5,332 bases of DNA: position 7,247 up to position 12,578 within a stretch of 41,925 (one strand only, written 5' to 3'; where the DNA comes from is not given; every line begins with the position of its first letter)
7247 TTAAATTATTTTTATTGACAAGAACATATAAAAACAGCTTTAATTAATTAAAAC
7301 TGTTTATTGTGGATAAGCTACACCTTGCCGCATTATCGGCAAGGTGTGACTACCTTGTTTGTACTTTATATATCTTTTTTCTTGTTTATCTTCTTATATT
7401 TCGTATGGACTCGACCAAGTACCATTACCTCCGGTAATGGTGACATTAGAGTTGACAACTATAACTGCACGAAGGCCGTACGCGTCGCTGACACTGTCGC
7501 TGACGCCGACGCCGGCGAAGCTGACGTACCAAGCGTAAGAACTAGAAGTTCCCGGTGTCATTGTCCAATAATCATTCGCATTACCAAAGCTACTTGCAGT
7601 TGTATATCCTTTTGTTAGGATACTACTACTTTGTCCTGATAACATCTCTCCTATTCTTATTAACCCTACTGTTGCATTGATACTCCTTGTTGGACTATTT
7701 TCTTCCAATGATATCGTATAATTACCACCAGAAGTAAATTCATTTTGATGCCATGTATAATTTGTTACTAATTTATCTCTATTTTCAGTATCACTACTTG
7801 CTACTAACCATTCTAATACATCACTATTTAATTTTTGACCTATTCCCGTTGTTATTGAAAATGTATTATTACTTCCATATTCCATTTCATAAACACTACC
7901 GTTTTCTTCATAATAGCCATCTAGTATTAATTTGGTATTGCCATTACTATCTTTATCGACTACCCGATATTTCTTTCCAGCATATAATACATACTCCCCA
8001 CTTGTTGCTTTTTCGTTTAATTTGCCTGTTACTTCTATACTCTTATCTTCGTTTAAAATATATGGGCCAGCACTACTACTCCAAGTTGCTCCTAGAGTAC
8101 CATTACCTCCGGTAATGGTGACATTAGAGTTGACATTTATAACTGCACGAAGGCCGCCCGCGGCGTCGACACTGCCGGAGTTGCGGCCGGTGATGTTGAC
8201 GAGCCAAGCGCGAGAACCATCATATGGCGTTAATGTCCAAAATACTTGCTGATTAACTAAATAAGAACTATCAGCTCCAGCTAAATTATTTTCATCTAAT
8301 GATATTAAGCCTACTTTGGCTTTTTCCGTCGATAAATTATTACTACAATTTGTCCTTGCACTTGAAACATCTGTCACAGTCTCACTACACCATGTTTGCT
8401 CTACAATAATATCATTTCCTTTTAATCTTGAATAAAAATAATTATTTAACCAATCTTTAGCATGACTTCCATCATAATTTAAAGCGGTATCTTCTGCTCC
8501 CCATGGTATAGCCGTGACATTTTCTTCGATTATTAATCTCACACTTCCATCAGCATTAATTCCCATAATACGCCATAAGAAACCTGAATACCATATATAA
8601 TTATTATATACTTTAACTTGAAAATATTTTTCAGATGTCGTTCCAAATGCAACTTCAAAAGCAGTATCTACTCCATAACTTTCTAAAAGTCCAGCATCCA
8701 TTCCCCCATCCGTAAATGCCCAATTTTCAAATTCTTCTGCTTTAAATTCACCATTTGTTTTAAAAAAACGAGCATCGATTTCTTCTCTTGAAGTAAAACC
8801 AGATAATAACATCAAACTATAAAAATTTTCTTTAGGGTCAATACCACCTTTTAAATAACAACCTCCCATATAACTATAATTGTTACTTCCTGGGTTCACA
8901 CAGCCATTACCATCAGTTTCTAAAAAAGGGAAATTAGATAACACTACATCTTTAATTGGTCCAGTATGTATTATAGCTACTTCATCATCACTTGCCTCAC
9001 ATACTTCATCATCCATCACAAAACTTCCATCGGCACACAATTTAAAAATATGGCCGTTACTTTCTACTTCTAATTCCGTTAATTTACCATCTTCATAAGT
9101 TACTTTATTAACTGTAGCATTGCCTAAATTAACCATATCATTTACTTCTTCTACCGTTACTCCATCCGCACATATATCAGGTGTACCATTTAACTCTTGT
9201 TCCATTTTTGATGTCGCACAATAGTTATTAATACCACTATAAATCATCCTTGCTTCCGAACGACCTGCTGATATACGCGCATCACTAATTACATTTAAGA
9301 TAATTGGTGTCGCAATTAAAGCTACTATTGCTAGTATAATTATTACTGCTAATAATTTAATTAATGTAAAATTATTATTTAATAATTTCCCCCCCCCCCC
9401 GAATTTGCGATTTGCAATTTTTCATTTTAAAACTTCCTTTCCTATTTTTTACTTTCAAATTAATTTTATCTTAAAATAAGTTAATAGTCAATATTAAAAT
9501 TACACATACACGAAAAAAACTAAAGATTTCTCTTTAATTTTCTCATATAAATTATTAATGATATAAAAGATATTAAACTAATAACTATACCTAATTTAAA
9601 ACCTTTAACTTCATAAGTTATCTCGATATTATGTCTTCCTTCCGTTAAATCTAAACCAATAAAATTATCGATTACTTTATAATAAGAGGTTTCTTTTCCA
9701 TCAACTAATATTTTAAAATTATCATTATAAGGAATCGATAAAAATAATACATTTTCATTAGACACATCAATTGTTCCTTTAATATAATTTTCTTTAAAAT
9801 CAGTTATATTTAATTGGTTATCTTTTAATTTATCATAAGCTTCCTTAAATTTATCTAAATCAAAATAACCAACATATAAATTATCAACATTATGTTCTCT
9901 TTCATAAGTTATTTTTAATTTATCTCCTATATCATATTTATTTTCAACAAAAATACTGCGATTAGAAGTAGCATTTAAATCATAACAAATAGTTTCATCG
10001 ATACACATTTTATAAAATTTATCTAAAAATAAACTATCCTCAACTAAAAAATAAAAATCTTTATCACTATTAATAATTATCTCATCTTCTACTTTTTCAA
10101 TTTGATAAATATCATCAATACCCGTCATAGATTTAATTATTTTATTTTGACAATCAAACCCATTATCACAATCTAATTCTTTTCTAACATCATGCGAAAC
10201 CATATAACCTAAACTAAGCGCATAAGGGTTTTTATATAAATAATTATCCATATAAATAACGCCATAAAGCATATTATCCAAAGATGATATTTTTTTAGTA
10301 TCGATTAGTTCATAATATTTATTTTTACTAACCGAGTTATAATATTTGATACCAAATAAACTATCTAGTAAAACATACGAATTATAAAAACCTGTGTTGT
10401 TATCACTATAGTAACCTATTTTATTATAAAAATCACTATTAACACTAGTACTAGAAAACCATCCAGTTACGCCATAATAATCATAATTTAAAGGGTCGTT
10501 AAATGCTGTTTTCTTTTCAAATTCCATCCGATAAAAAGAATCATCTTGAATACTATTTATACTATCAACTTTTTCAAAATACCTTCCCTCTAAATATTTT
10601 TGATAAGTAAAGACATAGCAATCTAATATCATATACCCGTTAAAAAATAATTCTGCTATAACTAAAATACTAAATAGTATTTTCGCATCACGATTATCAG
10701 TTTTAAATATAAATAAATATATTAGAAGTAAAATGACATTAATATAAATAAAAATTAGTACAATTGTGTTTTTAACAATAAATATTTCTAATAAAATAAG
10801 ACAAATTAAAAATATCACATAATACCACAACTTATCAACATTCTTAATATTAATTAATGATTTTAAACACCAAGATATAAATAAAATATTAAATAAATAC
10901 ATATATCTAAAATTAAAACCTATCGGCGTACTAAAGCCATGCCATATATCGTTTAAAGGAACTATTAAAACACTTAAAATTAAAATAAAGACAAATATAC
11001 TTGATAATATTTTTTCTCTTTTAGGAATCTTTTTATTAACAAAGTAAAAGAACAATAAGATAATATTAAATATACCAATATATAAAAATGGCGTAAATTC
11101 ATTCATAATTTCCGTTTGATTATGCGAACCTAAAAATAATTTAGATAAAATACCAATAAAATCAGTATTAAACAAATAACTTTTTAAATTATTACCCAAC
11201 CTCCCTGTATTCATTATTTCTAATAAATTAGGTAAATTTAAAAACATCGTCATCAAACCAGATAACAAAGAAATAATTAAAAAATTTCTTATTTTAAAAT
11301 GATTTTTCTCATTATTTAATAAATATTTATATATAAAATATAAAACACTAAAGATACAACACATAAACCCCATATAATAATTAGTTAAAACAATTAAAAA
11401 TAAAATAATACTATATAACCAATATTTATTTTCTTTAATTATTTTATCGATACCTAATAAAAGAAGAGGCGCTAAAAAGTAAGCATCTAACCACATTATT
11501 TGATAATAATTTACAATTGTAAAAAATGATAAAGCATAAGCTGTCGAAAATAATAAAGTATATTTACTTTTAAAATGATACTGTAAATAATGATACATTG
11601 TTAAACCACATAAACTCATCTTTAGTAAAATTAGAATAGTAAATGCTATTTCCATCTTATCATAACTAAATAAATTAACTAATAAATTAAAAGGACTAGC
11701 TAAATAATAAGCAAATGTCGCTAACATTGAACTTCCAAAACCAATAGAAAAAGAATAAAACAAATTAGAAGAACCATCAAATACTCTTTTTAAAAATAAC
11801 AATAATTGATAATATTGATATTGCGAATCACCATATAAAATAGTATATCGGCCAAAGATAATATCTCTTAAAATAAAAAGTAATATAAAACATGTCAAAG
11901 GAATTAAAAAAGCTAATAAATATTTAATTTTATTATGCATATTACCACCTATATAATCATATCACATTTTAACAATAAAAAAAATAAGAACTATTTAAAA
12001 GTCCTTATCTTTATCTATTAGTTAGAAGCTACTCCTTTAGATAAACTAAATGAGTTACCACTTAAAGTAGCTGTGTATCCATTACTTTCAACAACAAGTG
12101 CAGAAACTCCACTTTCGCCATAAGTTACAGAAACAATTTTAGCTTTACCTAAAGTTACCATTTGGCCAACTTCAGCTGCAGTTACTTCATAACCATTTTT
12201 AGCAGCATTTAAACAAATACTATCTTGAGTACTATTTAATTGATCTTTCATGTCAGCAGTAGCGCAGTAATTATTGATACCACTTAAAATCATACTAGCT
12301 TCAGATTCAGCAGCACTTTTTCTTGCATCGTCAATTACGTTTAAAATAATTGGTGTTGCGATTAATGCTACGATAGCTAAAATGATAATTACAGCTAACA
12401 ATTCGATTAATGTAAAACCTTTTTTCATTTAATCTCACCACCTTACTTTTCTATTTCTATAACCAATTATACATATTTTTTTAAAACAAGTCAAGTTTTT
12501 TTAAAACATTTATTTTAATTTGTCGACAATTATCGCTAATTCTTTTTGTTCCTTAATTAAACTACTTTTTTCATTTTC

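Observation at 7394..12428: A type IV pilin N-terminus fused to hypervariable lectin-like modules, and lacking Gly-1 and Glu+5, suggests a diversified pilus-tip adhesin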

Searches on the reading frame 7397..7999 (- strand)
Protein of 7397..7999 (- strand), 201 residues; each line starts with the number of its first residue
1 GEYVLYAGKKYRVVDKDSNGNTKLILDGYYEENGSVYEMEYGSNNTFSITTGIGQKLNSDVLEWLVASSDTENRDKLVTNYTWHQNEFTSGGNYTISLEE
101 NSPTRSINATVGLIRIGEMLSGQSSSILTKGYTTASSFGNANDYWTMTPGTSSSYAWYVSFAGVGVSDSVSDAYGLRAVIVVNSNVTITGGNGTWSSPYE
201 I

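Call 65: search_solved_structures(query=A6, max_evalue=10, show_alignments=1)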
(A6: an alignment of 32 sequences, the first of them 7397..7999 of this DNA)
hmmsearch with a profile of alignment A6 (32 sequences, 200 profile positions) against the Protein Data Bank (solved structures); distinct sequences matched with E-value up to 10: 1.
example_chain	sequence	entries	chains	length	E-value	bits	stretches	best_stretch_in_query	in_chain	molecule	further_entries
7te3_A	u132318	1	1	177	0.64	13.1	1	15-65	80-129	Complement component 1 Q subcomponent-binding protein, mitochondrial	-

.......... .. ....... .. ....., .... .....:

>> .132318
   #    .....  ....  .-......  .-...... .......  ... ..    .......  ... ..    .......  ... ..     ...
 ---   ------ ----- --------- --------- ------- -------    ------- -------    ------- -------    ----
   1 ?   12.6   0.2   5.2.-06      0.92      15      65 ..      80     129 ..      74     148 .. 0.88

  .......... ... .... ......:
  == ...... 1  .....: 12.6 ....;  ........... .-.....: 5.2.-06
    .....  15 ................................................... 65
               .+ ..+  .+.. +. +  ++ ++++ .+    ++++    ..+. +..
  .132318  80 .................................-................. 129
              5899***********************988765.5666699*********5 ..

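Call 73: predict_structure(alignment_id=A6)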
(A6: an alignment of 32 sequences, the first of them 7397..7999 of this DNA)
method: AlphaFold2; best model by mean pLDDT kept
length: 201 residues; sequences in the alignment: 32
mean_pLDDT: 47.4   pTM: 0.36
mean pLDDT of the five models: 47.4, 43.1, 41.8, 40.4, 38.7
residues with pLDDT >= 90: 0; 70-90: 0; 50-70: 87; < 50: 114
segments of 3 or more residues with pLDDT < 50: 6-8, 64-66, 76-78, 87-98, 110-165, 167-183, 192-201
pLDDT, mean of each block of 10 residues (from residue 1): 49 55 56 54 55 53 50 52 51 46 53 44 36 36 35 43 44 43 53 42 34
secondary structure, 60 per line:
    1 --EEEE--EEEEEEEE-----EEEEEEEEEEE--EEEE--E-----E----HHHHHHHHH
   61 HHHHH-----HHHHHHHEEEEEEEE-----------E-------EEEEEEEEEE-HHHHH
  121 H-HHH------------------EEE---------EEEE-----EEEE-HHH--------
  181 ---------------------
elements in order: E3-6 E9-16 E22-32 E35-38 H52-65 H71-77 E78-85 E105-114 H116-121 E144-146 E156-159 E165-168

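Call 79: fold_search(model_id=the predicted structure, library=pdb)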
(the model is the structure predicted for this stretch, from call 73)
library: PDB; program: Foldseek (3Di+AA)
matches with E <= 10: 83; with E <= 0.001: 0
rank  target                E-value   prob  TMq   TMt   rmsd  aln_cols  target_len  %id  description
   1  4q7j_D                5.3e-01  0.04  0.08  0.09  26.0       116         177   16  Complex structure of viral RNA polymerase (released 2014-08-27)
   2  8s4t_A                7.9e-01  0.04  0.12  0.14  14.3       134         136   10  DNA bound structure of PrgE from plasmid pCF10 (released 2024-05-29)
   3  1ges_A                1.1e+00  0.01  0.08  0.05  24.4       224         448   10  ANATOMY OF AN ENGINEERED NAD-BINDING SITE (released 1994-11-01)
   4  7jsr_A                2.0e+00  0.07  0.20  0.04   8.1       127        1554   11  Crystal structure of the large glutamate dehydrogenase composed of 180 kDa subunits from Mycobacterium smegmatis (released 2021-06-09)
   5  7bl5_G                2.2e+00  0.01  0.11  0.12  16.8       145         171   13  pre-50S-ObgE particle (released 2021-05-12)
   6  4hxw                  2.3e+00  0.02  0.13  0.13  11.1       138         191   11  Pyrrolopyrimidine inhibitors of dna gyrase b and topoisomerase iv, part i: structure guided discovery and optimization o (released 2013-02-13)
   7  1ger_A                2.5e+00  0.01  0.09  0.05  24.8       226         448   11  THE STRUCTURE OF GLUTATHIONE REDUCTASE FROM ESCHERICHIA COLI AT 1.86 ANGSTROMS RESOLUTION: COMPARISON WITH THE ENZYME  (released 1994-11-01)
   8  8bh3_D                2.8e+00  0.01  0.11  0.14  14.5       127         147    7  DNA-PK Ku80 mediated dimer bound to PAXX (released 2023-06-07)
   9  1z84_B                2.9e+00  0.02  0.12  0.10  12.6       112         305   10  X-ray structure of galt-like protein from arabidopsis thaliana at5g18200 (released 2005-04-19)
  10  6yfe_AA               2.9e+00  0.01  0.10  0.13  16.9       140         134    6  Virus-like particle of Beihai levi-like virus 19 (released 2020-09-02)
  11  2bh2_A                3.1e+00  0.02  0.11  0.06  14.4       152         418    8  Crystal Structure of E. coli 5-methyluridine methyltransferase RumA in complex with ribosomal RNA substrate and S-aden (released 2005-03-30)
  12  9gut_B                3.1e+00  0.02  0.14  0.07  23.8       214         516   10  30S mRNA delivery complex (bS1 resolved) (released 2024-11-20)
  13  7pkt_e                3.1e+00  0.01  0.12  0.14  17.9       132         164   13  Large subunit of the Chlamydomonas reinhardtii mitoribosome (released 2022-06-15)
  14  7ncf                  3.3e+00  0.04  0.16  0.10  13.6       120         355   13  Crystal structure of HIPK2 in complex with MU135 (compound 21e) (released 2021-03-03)
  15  5vy1_A                3.3e+00  0.01  0.12  0.12  16.2       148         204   11  Crystal structure of the extended Tudor domain from BmPAPI (released 2017-06-14)
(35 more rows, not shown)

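Call 80: search_protein_families(library=pfam, alignment_id=A6, max_evalue=1)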
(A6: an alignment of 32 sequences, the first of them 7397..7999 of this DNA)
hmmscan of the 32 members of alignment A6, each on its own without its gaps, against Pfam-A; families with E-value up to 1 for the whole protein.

A. member 1, window:7397-7999:- (201 aa): 1 family
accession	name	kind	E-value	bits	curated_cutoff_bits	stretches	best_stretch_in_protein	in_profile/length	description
PF19789.6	DUF6273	-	0.034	14.4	23.5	1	136-183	126-171/172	Domain of unknown function (DUF6273)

B. families by the number of members that match (of 32 scanned): 14 families
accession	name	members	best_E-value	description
PF19789.6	DUF6273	24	1.9e-07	Domain of unknown function (DUF6273)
PF25830.1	Ig_NFAM1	2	0.041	NFAM1 immunoglobin domain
PF07603.17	Lcl_C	2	0.055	Lcl C-terminal domain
PF25031.1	SBSPON_C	2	0.066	SBSPON-like, C-terminal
PF17974.7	GalBD_like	1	0.0083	Galactose-binding domain-like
PF18033.7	SpuA_C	1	0.0089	SpuA C-terminal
PF25333.1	DUF2921_N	1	0.058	DUF2921 lipocalin-like domain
PF23608.1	Ig_ILCR1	1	0.06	ILCR1 Ig-like domain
PF24495.1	Ig_TMEM131_2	1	0.064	Transmembrane protein 131 second Ig-like domain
PF19703.4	DUF6201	1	0.081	Family of unknown function (DUF6201)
PF25385.1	HEAT_MEC1_N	1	0.11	MEC1-like, HEAT repeats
PF16742.10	IL17R_D_N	1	0.14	N-terminus of interleukin 17 receptor D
PF09148.16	DUF1934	1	0.21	Domain of unknown function (DUF1934)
PF12509.13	DUF3715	1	0.31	Protein of unknown function (DUF3715)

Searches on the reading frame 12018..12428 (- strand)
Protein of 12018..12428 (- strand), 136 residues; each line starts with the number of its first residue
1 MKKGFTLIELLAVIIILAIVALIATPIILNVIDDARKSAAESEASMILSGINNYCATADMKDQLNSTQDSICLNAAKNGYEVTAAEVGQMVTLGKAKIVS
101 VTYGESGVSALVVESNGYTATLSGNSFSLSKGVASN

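Call 10: search_protein_families(library=pfam, max_evalue=0.1, proteins=[window:12018-12428:-])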
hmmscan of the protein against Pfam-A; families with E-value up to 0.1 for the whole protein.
window:12018-12428:- (136 aa): 2 families
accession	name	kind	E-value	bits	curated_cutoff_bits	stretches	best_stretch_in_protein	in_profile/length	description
PF07963.17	N_methyl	-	1.8e-07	30.9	21.2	1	2-24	4-26/27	Prokaryotic N-terminal methylation motif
PF04322.17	DUF473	-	0.0023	18.2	25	1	48-116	6-70/118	Protein of unknown function (DUF473)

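Call 66: search_solved_structures(query=window:12018-12428:-, max_evalue=1, show_alignments=2)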
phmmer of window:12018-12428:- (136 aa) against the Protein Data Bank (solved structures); distinct sequences matched with E-value up to 1: 13.
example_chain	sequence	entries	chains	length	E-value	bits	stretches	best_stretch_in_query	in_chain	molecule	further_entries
8pfb_G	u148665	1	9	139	8e-09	38.7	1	5-67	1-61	Type IV pilin PilE1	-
9lab_B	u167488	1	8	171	2.1e-06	30.9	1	2-53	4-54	MSHA major pilin subunit MshA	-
9egp_A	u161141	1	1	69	8.6e-06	28.9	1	2-55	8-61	Geopilin domain 1 protein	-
7tgg_A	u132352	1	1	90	0.00075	22.7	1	2-51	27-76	Geopilin domain 1 protein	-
8qqj_J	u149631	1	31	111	0.027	17.7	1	5-50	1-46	Type IV narrow pilus major component PilA5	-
6xxe_A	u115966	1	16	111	0.03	17.6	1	5-50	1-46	Uncharacterized protein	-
2m7g_A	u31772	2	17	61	0.035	17.3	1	5-52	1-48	Geopilin domain 1 protein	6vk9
8tob_GA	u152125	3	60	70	0.091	16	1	6-51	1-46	Fimbrial protein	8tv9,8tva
8tj2_C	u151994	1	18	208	0.12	15.6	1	5-85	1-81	Type IV major pilin protein PilA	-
3sok_A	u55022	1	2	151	0.29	14.4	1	5-71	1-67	Fimbrial protein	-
9laa_A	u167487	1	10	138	0.31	14.3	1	3-34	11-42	Type IV pilin protein PilA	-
1oqw_A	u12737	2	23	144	0.49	13.6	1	5-40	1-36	Fimbrial protein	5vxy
5wda_A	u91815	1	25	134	0.99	12.7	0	5-43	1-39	General secretion pathway protein G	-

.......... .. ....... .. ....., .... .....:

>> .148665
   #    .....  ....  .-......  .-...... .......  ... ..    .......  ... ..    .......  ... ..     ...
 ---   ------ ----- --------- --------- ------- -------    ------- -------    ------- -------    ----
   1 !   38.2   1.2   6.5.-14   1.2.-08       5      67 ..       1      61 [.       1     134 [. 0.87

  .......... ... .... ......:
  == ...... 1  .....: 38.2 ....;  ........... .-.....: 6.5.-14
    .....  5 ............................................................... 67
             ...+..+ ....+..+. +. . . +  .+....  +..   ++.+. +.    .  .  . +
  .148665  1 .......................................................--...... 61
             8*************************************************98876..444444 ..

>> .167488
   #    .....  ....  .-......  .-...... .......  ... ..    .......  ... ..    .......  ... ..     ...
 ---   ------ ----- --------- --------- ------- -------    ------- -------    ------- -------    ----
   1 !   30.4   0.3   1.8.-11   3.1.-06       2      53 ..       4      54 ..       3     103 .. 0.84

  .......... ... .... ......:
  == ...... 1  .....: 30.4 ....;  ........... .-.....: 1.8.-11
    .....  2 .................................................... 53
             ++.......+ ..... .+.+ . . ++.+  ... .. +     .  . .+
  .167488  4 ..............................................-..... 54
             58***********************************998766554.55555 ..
